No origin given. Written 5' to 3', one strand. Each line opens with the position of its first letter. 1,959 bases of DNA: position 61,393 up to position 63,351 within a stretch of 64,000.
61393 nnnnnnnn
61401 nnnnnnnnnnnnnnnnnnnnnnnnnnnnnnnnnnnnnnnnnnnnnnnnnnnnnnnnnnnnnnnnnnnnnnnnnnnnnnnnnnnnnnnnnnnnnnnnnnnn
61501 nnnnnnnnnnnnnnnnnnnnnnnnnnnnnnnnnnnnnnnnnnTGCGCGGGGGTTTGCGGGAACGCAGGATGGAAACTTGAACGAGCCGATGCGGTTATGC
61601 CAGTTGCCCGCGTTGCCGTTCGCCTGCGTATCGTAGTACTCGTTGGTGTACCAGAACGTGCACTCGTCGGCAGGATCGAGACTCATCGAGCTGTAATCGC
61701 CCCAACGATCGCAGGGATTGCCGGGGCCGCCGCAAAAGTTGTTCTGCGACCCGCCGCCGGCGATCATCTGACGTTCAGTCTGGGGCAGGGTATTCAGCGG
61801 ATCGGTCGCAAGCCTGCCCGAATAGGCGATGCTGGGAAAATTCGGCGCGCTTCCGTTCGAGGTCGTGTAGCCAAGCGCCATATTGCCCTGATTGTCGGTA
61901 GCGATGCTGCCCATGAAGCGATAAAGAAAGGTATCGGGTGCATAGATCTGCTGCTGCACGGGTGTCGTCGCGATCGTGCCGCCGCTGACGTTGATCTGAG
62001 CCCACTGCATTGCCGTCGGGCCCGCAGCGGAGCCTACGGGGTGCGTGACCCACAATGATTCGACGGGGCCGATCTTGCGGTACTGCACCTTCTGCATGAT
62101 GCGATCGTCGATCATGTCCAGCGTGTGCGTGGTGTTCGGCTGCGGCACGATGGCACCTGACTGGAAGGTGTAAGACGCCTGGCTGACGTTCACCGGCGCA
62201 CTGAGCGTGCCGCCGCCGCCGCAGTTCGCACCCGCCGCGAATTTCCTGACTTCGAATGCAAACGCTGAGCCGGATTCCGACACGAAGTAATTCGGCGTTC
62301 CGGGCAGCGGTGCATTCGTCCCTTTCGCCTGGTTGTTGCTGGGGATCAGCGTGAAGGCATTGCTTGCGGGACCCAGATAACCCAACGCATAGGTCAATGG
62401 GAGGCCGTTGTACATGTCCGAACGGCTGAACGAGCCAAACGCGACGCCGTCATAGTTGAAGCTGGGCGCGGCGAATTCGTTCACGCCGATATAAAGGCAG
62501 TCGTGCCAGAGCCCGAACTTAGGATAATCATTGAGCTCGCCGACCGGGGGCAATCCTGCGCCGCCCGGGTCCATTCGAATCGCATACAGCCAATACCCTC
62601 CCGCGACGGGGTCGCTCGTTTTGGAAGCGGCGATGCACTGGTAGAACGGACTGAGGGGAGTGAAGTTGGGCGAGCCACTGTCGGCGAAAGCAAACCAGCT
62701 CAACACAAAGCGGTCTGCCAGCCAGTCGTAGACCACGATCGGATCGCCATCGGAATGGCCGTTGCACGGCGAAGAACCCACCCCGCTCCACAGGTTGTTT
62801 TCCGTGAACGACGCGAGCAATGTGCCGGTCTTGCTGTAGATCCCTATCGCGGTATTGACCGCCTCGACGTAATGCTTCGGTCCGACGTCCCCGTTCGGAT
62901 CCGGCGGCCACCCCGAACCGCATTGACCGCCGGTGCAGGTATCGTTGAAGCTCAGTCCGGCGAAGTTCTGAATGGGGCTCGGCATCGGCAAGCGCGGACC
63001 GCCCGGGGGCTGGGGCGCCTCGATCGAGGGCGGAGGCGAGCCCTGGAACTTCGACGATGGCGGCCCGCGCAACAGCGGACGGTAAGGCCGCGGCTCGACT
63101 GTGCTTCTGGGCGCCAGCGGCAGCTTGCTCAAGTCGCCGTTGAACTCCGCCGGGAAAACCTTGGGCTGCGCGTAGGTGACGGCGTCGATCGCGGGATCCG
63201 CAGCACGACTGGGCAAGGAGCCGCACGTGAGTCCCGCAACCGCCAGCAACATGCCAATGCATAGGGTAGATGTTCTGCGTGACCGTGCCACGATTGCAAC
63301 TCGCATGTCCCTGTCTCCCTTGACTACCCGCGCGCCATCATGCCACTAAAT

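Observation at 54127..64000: Co-directional array of secreted proteins with unrelated N-terminal parts but one shared ~230-aa C-terminal module ending in CCRVPGK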

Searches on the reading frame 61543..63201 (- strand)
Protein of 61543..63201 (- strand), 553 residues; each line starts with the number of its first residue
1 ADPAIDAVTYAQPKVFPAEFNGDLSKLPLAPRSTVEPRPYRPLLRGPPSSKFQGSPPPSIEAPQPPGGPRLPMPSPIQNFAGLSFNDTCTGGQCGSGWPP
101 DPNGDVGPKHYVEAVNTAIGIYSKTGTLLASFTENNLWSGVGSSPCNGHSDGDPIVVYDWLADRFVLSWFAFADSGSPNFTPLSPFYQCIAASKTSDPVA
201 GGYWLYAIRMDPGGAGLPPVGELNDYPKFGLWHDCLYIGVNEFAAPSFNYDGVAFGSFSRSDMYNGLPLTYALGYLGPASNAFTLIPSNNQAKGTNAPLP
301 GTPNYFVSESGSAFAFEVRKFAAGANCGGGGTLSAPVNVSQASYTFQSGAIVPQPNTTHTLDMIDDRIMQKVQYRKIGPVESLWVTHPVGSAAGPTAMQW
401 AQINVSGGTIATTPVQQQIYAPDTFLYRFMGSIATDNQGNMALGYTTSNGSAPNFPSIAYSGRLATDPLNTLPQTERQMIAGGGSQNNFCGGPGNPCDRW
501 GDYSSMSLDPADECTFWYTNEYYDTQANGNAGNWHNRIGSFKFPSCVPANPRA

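Call 61: search_solved_structures(query=window:61543-63201:-, max_evalue=1)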
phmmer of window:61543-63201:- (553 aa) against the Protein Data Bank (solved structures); distinct sequences matched with E-value up to 1: 0.
